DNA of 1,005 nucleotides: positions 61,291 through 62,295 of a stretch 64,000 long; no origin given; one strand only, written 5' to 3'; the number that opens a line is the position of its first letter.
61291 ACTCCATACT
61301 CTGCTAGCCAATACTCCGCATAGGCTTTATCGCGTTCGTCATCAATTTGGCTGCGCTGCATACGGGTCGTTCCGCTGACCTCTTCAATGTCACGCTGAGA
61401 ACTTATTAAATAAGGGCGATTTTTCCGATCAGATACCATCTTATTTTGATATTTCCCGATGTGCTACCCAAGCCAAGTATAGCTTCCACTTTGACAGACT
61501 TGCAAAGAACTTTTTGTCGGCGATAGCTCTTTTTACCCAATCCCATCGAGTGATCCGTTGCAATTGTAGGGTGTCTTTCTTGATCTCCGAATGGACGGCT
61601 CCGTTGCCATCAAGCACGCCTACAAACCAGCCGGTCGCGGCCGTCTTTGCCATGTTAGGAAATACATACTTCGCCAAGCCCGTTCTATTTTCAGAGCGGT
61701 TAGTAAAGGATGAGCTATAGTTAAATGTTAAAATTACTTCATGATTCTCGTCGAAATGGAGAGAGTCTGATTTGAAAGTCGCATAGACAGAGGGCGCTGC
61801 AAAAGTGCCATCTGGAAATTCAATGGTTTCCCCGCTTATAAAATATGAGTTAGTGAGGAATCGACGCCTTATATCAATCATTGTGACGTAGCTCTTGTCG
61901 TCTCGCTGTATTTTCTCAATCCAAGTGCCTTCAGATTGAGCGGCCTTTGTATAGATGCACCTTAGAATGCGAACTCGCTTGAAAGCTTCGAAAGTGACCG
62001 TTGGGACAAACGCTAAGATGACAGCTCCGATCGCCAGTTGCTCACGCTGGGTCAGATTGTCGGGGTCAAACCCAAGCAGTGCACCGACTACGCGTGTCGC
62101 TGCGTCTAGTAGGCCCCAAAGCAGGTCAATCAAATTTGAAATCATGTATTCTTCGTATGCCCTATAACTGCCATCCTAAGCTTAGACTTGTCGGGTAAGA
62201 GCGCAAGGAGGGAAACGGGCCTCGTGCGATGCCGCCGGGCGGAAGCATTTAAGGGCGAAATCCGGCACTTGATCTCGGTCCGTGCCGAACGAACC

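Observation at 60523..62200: Candidate undescribed anti-phage module: Cap15-like TM/beta-barrel effector coupled to a SAM methyltransferase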

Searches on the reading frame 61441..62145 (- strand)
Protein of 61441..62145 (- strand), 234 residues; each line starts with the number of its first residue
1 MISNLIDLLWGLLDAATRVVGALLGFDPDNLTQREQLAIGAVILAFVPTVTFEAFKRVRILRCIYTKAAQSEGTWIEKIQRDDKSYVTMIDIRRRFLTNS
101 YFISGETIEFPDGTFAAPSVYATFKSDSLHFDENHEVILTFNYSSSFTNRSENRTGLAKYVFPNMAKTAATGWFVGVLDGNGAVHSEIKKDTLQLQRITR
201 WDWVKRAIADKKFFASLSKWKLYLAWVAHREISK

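Call 3: search_protein_families(library=pfam, proteins=[window:61441-62145:-], max_evalue=1)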
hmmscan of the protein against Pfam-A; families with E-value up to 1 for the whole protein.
window:61441-62145:- (234 aa): 1 family
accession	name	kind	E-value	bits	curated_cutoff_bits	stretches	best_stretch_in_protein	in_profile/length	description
PF11856.13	DUF3376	-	0.042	13.6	25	1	7-36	383-416/514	Protein of unknown function (DUF3376)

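Call 4: search_protein_families(library=padloc, proteins=[window:61441-62145:-], max_evalue=1)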
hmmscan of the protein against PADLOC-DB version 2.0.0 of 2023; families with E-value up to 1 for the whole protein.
window:61441-62145:- (234 aa): 0 families

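Call 5: search_protein_families(library=ncbifam, proteins=[window:61441-62145:-], max_evalue=1)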
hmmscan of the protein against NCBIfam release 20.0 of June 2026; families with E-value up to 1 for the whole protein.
window:61441-62145:- (234 aa): 1 family
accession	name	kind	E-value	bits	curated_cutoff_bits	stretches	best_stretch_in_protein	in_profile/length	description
NF010404.0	PRK13830.1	subfamily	0.018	12.8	810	1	102-167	87-148/818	conjugal transfer protein TrbE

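Call 6: search_protein_families(library=phrogs, proteins=[window:61441-62145:-], max_evalue=1)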
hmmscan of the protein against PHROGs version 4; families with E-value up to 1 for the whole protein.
window:61441-62145:- (234 aa): 0 families

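Call 7: find_homologous_proteins(query=window:61441-62145:-, max_evalue=0.01)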
Query window:61441-62145:- (234 aa): 2 proteins with E <= 0.01 among 1091 candidates.
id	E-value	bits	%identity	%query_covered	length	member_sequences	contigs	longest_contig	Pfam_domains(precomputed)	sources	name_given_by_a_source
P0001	7.3e-153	524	100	100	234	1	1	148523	-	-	-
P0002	9.9e-67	243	49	96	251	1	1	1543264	-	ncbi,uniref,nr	ncbi:hypothetical protein [Henriciella algicola]|uniref:Uncharacterized protein n=1 Tax=Henriciella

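Call 10: find_encoding_contigs(protein=P0002, flank=8000)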
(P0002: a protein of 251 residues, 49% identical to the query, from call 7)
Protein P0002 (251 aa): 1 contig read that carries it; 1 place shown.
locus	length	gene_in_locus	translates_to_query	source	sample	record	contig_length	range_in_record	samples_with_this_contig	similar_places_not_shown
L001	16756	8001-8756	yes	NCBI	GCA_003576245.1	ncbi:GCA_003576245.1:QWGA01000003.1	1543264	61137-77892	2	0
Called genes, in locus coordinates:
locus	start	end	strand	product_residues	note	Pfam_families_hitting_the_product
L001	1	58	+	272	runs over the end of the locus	PF10670:DUF4198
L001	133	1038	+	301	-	PF02424:ApbE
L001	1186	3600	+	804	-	PF07715:Plug, PF00593:TonB_dep_Rec_b-barrel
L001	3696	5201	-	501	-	PF13347:MFS_2, PF07690:MFS_1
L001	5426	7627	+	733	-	PF00270:DEAD (weak), PF04851:ResIII, PF17757:UvrB_inter, PF27431:UvrB_3rd, PF00271:Helicase_C, PF12344:UvrB, PF02151:UVR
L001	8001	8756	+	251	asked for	-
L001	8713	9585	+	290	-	PF13489:Methyltransf_23 (weak), PF13847:Methyltransf_31 (weak), PF08241:Methyltransf_11, PF08242:Methyltransf_12, PF13649:Methyltransf_25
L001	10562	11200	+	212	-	-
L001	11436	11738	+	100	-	-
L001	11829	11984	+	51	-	-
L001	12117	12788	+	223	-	PF13302:Acetyltransf_3, PF00583:Acetyltransf_1, PF13420:Acetyltransf_4 (weak)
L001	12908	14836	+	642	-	-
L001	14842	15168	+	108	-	PF20370:DUF6665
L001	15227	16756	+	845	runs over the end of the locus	PF12607:DUF3772, PF00924:MS_channel_2nd, PF21082:MS_channel_3rd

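Call 26: search_protein_representatives(protein=window:61441-62145:-)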
Query: 234 residues. Proteins with E-value up to 0.001 (for the whole library): 8; up to 1e-10: 8; up to 1e-30: 6. The best 8 are listed.
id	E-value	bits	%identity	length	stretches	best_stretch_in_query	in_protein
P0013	2.6e-69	249.4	47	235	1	2-232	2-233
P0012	7.3e-60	218.5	45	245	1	5-232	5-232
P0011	1.6e-47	178.1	39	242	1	6-233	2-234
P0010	1.7e-47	178.0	40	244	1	14-228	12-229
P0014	6.2e-43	163.1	40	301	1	5-233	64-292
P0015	1.8e-31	125.6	33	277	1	45-230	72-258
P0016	3.2e-20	88.8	36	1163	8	22-70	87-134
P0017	9.4e-11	57.8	31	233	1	12-205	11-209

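Call 37: predict_structure(alignment_id=A2)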
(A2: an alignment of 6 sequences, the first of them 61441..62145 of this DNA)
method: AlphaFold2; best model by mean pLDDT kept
length: 234 residues; sequences in the alignment: 6
mean_pLDDT: 73.4   pTM: 0.59
mean pLDDT of the five models: 73.4, 72.6, 72.3, 70.8, 64.5
residues with pLDDT >= 90: 36; 70-90: 109; 50-70: 73; < 50: 16
segments of 3 or more residues with pLDDT < 50: 61-65, 147-153
pLDDT, mean of each block of 10 residues (from residue 1): 61 75 79 80 69 54 51 86 85 75 84 87 71 62 52 59 73 61 57 85 93 89 94 87
secondary structure, 60 per line:
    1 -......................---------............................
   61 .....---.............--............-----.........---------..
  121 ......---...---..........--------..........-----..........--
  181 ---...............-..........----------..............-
elements in order: H2-23 H33-65 E69-81 E84-95 E101-109 E119-126 E130-132 E136-145 E154-163 E169-178 E184-198 H200-209 H220-233

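Call 41: fold_search(model_id=the predicted structure, library=pdb)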
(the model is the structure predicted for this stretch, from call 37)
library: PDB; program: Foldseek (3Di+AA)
matches with E <= 10: 1154; with E <= 0.001: 0
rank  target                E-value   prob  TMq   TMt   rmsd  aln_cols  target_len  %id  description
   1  4gzv_E                2.4e-03  0.99  0.28  0.41   7.3       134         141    9  Crystal structure of a lipocalin family protein (BACOVA_00364) from Bacteroides ovatus ATCC 8483 at 1.95 A resolution (released 2012-11-07)
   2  4i95_A                3.0e-03  1.00  0.29  0.44   6.9       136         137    9  Crystal structure of a Lipocalin-like protein (BACEGG_00036) from Bacteroides eggerthii DSM 20697 at 1.81 A resolution (released 2012-12-26)
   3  4gzv_B                3.5e-03  0.99  0.27  0.41   7.8       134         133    9  Crystal structure of a lipocalin family protein (BACOVA_00364) from Bacteroides ovatus ATCC 8483 at 1.95 A resolution (released 2012-11-07)
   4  4gzv_A                3.9e-03  0.99  0.28  0.41   8.3       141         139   11  Crystal structure of a lipocalin family protein (BACOVA_00364) from Bacteroides ovatus ATCC 8483 at 1.95 A resolution (released 2012-11-07)
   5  8t0b_A                4.4e-03  1.00  0.31  0.52   7.0       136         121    7  Novel Domain of Unknown Function Solved with AlphaFold (released 2024-01-17)
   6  4iab_A                4.4e-03  0.99  0.28  0.42   6.8       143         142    8  Crystal structure of a putative monosaccharide binding protein (BACUNI_03039) from Bacteroides uniformis ATCC 8492 at  (released 2013-02-27)
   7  4gzv_C                4.9e-03  0.99  0.27  0.42   7.4       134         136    9  Crystal structure of a lipocalin family protein (BACOVA_00364) from Bacteroides ovatus ATCC 8483 at 1.95 A resolution (released 2012-11-07)
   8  8t1m_B                5.8e-03  1.00  0.30  0.53   6.6       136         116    7  Novel Domain of Unknown Function Solved with AlphaFold (released 2024-01-17)
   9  4iab_B                9.0e-03  0.99  0.29  0.45   6.7       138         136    7  Crystal structure of a putative monosaccharide binding protein (BACUNI_03039) from Bacteroides uniformis ATCC 8492 at  (released 2013-02-27)
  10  8t0b_B                1.0e-02  1.00  0.31  0.51   6.9       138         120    8  Novel Domain of Unknown Function Solved with AlphaFold (released 2024-01-17)
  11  5kew_B                2.0e-02  0.63  0.23  0.33   7.6       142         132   14  Vibrio parahaemolyticus VtrA/VtrC complex bound to the bile salt taurodeoxycholate (released 2016-07-20)
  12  4iab_D                2.6e-02  0.97  0.30  0.46   6.4       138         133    7  Crystal structure of a putative monosaccharide binding protein (BACUNI_03039) from Bacteroides uniformis ATCC 8492 at  (released 2013-02-27)
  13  2ydz                  3.0e-02  0.15  0.16  0.16  14.0       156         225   13  X-ray structure of the cyan fluorescent protein SCFP3A (K206A mutant) (released 2012-03-21)
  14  5ox8                  3.6e-02  0.12  0.14  0.15  14.2       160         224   12  Structure of Enhanced Cyan Fluorescent Protein at pH 5.0 (released 2017-11-29)
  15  9fen                  5.3e-02  0.11  0.14  0.15  14.0       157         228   11  LSSmOrange (P1) - Directionality of Optical Properties of Fluorescent Proteins (released 2025-06-04)
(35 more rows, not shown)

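Call 46: search_solved_structures(query=A2, max_evalue=10)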
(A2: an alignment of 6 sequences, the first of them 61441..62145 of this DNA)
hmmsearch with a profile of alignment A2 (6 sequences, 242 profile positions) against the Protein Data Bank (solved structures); distinct sequences matched with E-value up to 10: 2.
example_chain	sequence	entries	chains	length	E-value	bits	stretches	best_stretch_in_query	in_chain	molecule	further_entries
4h10_A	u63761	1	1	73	0.28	13.8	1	30-79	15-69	Aryl hydrocarbon receptor nuclear translocator-like protein 1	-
9q9u_A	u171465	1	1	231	2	11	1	82-136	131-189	Extracellular enterotoxin L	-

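Call 51: fold_search(model_id=the predicted structure, library=viral)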
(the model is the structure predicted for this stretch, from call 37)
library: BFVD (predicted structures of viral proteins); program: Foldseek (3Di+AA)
matches with E <= 10: 680; with E <= 0.001: 0
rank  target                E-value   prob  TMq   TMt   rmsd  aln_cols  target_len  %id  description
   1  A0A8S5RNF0            1.2e-03  1.00  0.39  0.41  12.7       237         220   14  SMODS-associating 2TM beta-strand rich effector domain-containing protein [virus sp. ctBS918]
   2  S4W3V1                2.7e-02  0.91  0.34  0.31  22.0       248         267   13  Uncharacterized protein [Pandoravirus salinus]
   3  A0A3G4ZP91            3.3e-02  0.93  0.29  0.43   8.6       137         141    7  Uncharacterized protein [Terrestrivirus sp.]
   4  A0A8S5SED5            6.1e-02  0.60  0.26  0.21   8.3       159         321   12  CcmE [Myoviridae sp. ct8mY9]
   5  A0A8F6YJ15            6.5e-02  0.11  0.14  0.04  21.5       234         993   11  Uncharacterized protein (Fragment) [Rhinella marina erythrocytic-like virus]
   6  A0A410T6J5            1.1e-01  0.30  0.20  0.23  15.5       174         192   10  (no name in the UniProt tables at hand)
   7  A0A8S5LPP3            1.3e-01  0.28  0.24  0.18  20.0       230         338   13  Outer membrane protein [Myoviridae sp. ct0f722]
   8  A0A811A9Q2            1.3e-01  0.12  0.17  0.14  13.0       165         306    9  (no name in the UniProt tables at hand)
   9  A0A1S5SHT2            1.3e-01  0.09  0.16  0.11  14.1       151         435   14  Protein M2-1 [Human respiratory syncytial virus]
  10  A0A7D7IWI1            1.5e-01  0.57  0.29  0.36  17.0       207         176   13  (no name in the UniProt tables at hand)
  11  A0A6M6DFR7            1.5e-01  0.23  0.19  0.15  12.9       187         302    9  (no name in the UniProt tables at hand)
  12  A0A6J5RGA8            1.6e-01  0.13  0.17  0.17  18.9       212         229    6  Uncharacterized protein [uncultured Caudovirales phage]
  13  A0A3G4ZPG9            1.7e-01  0.82  0.32  0.43   7.5       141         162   11  Uncharacterized protein [Barrevirus sp.]
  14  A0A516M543            1.8e-01  0.18  0.19  0.20  19.8       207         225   11  (no name in the UniProt tables at hand)
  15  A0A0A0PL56            1.9e-01  0.15  0.20  0.19  14.2       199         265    8  Uncharacterized protein [Bacillus phage Bp8p-T]
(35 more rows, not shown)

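Call 67: find_related_loci(query=A2, collection=genome_contigs, flank=10000)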
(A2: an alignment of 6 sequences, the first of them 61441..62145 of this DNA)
Query A2 (234 aa) in genome_contigs; peptide patterns used: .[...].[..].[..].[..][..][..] (x = any residue, [..] = any of these).
8 stretches matched a pattern; 1 encode a relative of the query (tblastn E <= 1e-3); 1 distinct loci.
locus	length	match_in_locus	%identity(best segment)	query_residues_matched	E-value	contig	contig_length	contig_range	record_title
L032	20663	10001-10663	50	5-225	9e-73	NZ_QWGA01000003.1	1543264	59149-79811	Henriciella algicola strain CCUG67844 CCUG67844_S6, whole genome shotgun sequence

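Call 68: find_related_loci(query=A2, collection=metagenome_contigs, flank=10000)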
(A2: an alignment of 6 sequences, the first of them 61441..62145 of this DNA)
Query A2 (234 aa) in metagenome_contigs; peptide patterns used: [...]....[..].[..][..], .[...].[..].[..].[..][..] (x = any residue, [..] = any of these).
353 stretches matched a pattern, but none encodes a relative of the query by tblastn (E <= 1e-3).

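Call 69: find_related_loci(query=A2, collection=viral_contigs, flank=10000)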
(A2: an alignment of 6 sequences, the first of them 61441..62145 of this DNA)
Query A2 (234 aa) in viral_contigs; peptide patterns used: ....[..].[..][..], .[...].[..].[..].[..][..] (x = any residue, [..] = any of these).
58 stretches matched a pattern, but none encodes a relative of the query by tblastn (E <= 1e-3).

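Call 70: find_encoding_contigs(protein=P0014, flank=8000)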
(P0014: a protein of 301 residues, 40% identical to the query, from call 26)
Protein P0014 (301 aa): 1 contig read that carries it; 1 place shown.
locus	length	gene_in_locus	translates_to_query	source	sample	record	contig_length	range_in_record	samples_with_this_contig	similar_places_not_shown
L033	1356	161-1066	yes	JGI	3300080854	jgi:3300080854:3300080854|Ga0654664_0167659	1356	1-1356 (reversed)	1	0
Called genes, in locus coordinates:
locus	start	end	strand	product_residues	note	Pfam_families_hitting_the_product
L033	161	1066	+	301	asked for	-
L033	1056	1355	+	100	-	?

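Call 71: find_encoding_contigs(protein=P0015, flank=8000)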
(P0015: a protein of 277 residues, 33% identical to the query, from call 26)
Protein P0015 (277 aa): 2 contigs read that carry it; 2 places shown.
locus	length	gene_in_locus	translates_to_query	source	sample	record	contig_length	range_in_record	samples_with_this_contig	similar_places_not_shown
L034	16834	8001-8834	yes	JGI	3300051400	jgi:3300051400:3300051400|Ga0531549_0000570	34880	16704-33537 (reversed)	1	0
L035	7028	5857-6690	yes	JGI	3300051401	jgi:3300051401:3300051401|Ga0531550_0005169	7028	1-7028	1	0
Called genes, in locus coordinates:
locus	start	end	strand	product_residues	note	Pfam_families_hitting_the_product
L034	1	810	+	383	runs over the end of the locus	PF07690:MFS_1, PF12832:MFS_1_like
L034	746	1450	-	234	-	PF20408:Abhydrolase_11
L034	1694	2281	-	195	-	PF05685:Uma2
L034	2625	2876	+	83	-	-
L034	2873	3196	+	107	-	-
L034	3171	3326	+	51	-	-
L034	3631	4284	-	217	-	-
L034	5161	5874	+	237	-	PF05742:TANGO2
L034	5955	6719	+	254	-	PF01259:SAICAR_synt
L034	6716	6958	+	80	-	PF02700:PurS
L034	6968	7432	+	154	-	PF01724:DUF29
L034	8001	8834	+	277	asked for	-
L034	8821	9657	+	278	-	PF13847:Methyltransf_31 (weak), PF08241:Methyltransf_11 (faint), PF08242:Methyltransf_12 (weak), PF13649:Methyltransf_25 (weak)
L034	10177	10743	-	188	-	PF05685:Uma2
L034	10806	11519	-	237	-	PF01625:PMSR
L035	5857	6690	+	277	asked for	-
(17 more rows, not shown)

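Call 72: find_encoding_contigs(protein=P0017, flank=8000)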
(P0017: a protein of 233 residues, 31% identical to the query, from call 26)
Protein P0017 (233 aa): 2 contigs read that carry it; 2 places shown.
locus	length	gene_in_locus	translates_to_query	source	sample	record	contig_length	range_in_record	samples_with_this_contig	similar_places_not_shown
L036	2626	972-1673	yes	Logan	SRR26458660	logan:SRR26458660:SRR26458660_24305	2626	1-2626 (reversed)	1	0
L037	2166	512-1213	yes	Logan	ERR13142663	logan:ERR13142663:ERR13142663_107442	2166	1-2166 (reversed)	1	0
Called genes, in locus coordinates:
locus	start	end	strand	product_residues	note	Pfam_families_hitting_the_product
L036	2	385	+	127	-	?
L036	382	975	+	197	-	PF00406:ADK, PF13207:AAA_17, PF13238:AAA_18 (faint), PF13671:AAA_33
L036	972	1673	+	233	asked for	-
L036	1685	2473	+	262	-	PF13489:Methyltransf_23, PF08003:Methyltransf_9 (weak), PF08241:Methyltransf_11, PF08242:Methyltransf_12, PF13649:Methyltransf_25, PF13847:Methyltransf_31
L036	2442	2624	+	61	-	?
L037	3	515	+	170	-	?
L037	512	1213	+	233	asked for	-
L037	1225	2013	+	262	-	PF13489:Methyltransf_23, PF08003:Methyltransf_9 (weak), PF08241:Methyltransf_11, PF08242:Methyltransf_12, PF13649:Methyltransf_25, PF13847:Methyltransf_31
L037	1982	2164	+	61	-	?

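Call 86: search_protein_families(library=pfam, alignment_id=A3, max_evalue=10)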
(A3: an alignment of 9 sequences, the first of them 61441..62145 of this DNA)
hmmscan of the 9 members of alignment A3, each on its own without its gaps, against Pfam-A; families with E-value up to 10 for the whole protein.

A. member 1, window:61441-62145:- (234 aa): 1 family
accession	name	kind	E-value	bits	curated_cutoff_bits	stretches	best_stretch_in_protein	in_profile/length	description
PF11856.13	DUF3376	-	0.042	13.6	25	1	7-36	383-416/514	Protein of unknown function (DUF3376)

B. families by the number of members that match (of 9 scanned): 4 families
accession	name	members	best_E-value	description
PF18674.7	TarS_C1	1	0.03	TarS beta-glycosyltransferase C-terminal domain 1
PF11856.13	DUF3376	1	0.042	Protein of unknown function (DUF3376)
PF25140.1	PGAP1_TMD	1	0.061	GPI inositol-deacylase transmembrane domain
PF17332.7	DUF5592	1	0.28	Family of unknown function (DUF5592)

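Call 87: search_protein_families(library=padloc, alignment_id=A3, max_evalue=10)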
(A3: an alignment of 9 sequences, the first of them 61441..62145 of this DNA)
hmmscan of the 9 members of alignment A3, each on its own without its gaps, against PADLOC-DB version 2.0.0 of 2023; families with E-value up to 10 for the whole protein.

A. member 1, window:61441-62145:- (234 aa): 0 families

B. families by the number of members that match (of 9 scanned): 0 families

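Call 95: find_homologous_proteins(query=A3, max_evalue=1)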
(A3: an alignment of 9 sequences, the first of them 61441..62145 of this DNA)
Query A3 (9 sequences) (234 aa, profile of the alignment): 3 proteins with E <= 1 among 8000 candidates.
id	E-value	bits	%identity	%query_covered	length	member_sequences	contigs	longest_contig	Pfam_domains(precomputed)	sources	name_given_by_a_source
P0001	2.7e-99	350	100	100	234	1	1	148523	-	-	-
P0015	4.6e-86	306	33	81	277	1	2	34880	-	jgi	jgi:hypothetical protein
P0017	1.5e-65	239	27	99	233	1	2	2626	-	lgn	-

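Call 102: search_protein_families(library=padloc, proteins=[L001:10562-11200:+], max_evalue=0.001)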
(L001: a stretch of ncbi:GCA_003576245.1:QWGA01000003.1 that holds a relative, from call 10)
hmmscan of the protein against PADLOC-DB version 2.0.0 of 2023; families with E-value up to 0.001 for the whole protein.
L001:10562-11200:+ (212 aa): 0 families

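Call 108: search_dna_similar(query=window:61441-62145:-, collection=plasmids, mode=protein, max_evalue=0.01, max_rows=10)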
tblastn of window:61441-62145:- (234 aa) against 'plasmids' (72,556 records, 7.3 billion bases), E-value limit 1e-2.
No match.

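Call 109: search_dna_similar(query=window:61441-62145:-, collection=phages, mode=protein, max_evalue=0.01, max_rows=10)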
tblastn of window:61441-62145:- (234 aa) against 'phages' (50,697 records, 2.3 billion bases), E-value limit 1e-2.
No match.

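Call 115: search_protein_families(library=pfam, proteins=[L001:10562-11200:+], max_evalue=0.01)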
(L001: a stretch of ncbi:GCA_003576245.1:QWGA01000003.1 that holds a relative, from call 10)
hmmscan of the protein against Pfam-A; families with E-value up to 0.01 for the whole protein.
L001:10562-11200:+ (212 aa): 0 families
